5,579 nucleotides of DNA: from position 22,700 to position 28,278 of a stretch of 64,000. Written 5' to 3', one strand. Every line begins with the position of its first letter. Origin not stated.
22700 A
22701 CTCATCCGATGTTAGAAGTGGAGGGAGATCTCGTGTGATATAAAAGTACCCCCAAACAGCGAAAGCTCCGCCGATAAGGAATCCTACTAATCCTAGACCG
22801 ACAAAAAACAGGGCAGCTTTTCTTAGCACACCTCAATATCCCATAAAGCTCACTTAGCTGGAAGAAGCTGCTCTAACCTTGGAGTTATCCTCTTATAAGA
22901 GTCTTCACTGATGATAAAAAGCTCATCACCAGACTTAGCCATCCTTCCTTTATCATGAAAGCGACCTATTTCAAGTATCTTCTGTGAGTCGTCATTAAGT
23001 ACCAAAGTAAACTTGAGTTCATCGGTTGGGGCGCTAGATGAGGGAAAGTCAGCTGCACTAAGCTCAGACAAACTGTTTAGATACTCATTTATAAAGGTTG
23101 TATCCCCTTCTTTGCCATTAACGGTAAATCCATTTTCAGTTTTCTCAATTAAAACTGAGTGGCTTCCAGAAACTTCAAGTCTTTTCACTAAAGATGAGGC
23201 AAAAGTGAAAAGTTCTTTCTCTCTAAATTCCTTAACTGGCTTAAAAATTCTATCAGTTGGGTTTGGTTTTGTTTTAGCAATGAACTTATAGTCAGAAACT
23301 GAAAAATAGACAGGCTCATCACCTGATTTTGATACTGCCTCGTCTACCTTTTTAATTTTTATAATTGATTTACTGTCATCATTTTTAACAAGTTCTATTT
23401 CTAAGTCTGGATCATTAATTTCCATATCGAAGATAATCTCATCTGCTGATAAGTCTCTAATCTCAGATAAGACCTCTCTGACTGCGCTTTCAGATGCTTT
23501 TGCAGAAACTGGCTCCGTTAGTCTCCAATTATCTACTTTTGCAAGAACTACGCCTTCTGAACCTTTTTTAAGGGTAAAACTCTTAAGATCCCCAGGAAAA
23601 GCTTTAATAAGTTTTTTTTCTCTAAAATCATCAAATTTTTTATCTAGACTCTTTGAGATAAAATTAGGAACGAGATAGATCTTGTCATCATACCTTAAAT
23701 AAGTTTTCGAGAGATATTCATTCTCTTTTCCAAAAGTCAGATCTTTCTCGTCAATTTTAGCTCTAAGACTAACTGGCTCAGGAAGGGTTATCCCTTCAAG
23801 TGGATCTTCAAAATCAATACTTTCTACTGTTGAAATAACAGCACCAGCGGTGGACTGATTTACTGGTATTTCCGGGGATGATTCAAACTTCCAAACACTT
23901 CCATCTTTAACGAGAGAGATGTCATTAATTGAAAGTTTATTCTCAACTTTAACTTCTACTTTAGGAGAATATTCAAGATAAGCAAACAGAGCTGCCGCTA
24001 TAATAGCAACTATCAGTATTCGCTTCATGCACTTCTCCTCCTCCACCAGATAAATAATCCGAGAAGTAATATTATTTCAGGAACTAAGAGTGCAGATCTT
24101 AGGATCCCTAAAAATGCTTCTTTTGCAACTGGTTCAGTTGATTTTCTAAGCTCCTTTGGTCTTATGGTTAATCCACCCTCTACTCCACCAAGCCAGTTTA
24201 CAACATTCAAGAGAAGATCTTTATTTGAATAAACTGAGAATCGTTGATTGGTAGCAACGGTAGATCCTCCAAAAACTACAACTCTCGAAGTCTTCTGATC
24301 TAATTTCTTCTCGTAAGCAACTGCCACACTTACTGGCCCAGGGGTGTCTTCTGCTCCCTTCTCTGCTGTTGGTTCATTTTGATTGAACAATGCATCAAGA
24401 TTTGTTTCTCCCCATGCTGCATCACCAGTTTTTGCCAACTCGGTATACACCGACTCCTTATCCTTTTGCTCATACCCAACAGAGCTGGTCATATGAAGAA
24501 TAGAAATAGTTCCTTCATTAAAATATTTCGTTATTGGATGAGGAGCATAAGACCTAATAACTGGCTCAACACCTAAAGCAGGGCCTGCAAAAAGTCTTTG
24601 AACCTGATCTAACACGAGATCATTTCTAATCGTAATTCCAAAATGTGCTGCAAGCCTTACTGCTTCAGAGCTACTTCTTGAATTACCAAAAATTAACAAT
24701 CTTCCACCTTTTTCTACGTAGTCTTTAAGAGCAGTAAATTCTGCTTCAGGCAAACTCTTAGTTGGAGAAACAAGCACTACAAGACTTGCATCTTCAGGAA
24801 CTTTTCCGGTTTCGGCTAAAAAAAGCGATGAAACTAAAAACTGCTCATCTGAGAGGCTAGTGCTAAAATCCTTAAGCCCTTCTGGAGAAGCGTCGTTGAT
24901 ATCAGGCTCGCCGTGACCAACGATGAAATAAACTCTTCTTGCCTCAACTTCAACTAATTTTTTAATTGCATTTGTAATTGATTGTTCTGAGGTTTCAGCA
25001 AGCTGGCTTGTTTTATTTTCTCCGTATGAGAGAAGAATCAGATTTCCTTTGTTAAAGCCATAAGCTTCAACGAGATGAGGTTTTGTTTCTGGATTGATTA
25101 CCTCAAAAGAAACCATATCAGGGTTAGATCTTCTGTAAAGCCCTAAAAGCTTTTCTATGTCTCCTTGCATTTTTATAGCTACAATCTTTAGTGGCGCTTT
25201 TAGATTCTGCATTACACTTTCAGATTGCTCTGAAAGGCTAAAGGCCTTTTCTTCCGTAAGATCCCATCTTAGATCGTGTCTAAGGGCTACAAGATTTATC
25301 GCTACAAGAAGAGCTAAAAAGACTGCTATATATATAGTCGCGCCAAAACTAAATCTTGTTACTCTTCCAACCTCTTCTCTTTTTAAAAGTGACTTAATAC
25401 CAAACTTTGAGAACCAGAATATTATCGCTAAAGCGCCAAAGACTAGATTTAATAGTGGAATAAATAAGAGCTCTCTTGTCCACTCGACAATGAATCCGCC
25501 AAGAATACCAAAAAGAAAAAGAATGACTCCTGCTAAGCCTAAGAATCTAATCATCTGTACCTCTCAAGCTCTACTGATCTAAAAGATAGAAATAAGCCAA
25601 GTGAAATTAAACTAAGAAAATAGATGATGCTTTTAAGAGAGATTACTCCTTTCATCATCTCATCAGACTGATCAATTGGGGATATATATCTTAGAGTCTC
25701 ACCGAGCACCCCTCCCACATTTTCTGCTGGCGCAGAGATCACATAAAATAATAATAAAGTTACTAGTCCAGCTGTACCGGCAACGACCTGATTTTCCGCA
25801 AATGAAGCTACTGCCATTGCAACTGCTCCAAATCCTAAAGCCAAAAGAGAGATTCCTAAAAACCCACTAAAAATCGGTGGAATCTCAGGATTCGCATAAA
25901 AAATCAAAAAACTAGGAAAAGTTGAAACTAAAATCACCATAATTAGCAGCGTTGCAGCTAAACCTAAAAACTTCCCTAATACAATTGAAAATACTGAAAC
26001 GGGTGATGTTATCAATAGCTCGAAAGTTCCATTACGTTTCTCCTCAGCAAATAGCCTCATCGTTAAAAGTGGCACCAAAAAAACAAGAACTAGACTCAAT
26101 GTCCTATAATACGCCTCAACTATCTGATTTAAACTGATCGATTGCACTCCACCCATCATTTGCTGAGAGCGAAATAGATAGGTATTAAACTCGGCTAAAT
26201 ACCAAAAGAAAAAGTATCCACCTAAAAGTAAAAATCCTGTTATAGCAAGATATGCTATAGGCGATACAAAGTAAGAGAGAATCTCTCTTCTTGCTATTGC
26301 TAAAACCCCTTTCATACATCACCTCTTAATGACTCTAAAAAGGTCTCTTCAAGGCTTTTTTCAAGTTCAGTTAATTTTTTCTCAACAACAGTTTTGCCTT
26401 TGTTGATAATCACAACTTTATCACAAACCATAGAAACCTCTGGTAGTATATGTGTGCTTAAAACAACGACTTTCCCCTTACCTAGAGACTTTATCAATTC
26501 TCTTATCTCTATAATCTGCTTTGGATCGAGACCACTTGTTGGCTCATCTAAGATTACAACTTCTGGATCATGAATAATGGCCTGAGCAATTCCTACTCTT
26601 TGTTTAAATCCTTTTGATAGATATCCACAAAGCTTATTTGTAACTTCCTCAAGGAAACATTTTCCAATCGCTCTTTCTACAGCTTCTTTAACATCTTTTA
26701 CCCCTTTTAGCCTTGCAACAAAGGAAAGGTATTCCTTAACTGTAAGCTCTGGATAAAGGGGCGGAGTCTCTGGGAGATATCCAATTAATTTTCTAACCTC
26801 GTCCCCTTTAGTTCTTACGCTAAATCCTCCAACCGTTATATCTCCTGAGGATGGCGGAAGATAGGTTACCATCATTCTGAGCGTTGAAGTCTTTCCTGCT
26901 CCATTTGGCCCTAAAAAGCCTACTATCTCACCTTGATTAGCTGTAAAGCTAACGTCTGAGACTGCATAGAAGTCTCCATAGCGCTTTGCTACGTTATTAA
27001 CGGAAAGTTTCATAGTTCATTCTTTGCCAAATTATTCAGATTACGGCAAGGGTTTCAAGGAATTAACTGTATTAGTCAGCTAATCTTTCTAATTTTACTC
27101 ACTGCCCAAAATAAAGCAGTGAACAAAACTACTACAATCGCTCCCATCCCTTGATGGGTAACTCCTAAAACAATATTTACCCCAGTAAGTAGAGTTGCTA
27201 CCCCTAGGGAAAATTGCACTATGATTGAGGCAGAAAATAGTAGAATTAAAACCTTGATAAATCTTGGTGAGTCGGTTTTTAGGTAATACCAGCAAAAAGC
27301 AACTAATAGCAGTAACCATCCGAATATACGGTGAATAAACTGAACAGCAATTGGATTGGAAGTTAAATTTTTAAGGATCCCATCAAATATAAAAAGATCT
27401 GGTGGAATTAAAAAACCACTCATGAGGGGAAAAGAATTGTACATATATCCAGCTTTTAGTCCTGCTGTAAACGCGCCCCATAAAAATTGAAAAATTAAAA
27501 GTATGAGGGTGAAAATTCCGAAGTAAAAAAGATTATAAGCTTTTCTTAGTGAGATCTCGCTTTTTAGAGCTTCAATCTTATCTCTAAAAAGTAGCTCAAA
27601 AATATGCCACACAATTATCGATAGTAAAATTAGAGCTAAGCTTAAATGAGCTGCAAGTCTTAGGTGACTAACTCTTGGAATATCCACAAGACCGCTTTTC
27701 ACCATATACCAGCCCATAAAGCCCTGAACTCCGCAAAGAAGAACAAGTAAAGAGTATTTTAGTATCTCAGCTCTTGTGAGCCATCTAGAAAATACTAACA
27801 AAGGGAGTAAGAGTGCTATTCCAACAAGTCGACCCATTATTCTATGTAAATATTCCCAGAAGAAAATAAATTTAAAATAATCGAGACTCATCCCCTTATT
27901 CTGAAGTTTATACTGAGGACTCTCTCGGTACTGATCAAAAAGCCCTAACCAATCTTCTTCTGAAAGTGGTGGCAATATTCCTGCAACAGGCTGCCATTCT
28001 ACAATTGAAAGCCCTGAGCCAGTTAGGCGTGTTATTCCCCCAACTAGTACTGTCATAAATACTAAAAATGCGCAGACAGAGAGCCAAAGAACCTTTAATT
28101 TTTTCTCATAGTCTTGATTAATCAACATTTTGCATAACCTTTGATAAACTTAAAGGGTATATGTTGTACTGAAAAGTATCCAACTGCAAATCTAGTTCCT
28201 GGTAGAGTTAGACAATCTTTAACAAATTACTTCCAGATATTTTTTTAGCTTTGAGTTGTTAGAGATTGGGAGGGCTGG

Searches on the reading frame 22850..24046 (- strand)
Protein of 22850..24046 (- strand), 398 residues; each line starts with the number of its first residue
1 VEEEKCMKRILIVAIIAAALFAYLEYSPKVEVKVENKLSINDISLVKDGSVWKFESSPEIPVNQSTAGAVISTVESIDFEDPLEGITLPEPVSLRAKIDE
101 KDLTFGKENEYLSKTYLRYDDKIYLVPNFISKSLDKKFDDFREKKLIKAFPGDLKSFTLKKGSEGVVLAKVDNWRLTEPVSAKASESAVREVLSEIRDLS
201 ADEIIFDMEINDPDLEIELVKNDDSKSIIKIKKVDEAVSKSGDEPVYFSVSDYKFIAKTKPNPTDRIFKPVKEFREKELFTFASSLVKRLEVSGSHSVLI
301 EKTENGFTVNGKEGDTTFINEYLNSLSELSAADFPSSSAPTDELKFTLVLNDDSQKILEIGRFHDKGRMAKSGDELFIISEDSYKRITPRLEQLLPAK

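Call 62: search_protein_families(library=pfam, proteins=[window:22850-24046:-], max_evalue=0.0001)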
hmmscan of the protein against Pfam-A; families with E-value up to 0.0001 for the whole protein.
window:22850-24046:- (398 aa): 1 family
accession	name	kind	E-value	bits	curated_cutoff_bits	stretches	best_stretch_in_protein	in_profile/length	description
PF14238.11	DUF4340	-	1e-26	94.7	25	2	52-205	1-168/183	Domain of unknown function (DUF4340)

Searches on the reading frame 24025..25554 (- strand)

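Call 62: search_protein_families(library=pfam, proteins=[window:24025-25554:-], max_evalue=0.0001)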
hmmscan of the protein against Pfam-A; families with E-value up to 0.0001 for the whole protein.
window:24025-25554:- (509 aa): 4 families
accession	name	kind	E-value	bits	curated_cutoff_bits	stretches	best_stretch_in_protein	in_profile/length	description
PF09822.16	ABC_transp_aux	-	2.8e-23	83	34.7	1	206-450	2-287/288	ABC-type uncharacterized transport system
PF14258.12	DUF4350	-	3.3e-09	37.7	30.4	1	220-451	2-180/181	Domain of unknown function (DUF4350)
PF23357.1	DUF7088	-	2.1e-07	31.5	27.8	1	101-172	1-85/105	Domain of unknown function (DUF7088)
PF23355.1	IFT52_GIFT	-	3.7e-07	29.9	27.2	1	252-315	42-109/246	IFT52 GIFT domain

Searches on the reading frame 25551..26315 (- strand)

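Call 62: search_protein_families(library=pfam, proteins=[window:25551-26315:-], max_evalue=0.0001)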
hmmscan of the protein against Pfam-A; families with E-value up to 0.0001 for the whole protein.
window:25551-26315:- (254 aa): 4 families
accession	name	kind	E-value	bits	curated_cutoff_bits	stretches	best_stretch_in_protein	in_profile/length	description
PF12679.13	ABC2_membrane_2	-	1e-12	48.4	27.2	1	18-216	14-218/283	ABC-2 family transporter protein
PF12698.13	ABC2_membrane_3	-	2.2e-08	34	31.6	1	63-211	158-306/347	ABC-2 family transporter protein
PF01061.29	ABC2_membrane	-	1.8e-06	28.1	26.9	1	6-194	5-177/211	ABC-2 type transporter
PF12730.13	ABC2_membrane_4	-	4.3e-05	24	27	1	52-181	39-170/179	ABC-2 family transporter protein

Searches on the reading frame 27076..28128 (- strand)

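Call 7: search_protein_families(library=ncbifam, proteins=[window:27076-28128:-], max_evalue=0.1)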
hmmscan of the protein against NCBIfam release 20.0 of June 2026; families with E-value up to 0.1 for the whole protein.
window:27076-28128:- (350 aa): 1 family
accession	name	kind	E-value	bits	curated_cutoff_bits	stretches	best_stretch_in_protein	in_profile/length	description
NF045570.1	HemSynCtaAAlphapr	equivalog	1e-76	258.4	550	1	13-335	39-363/380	heme A synthase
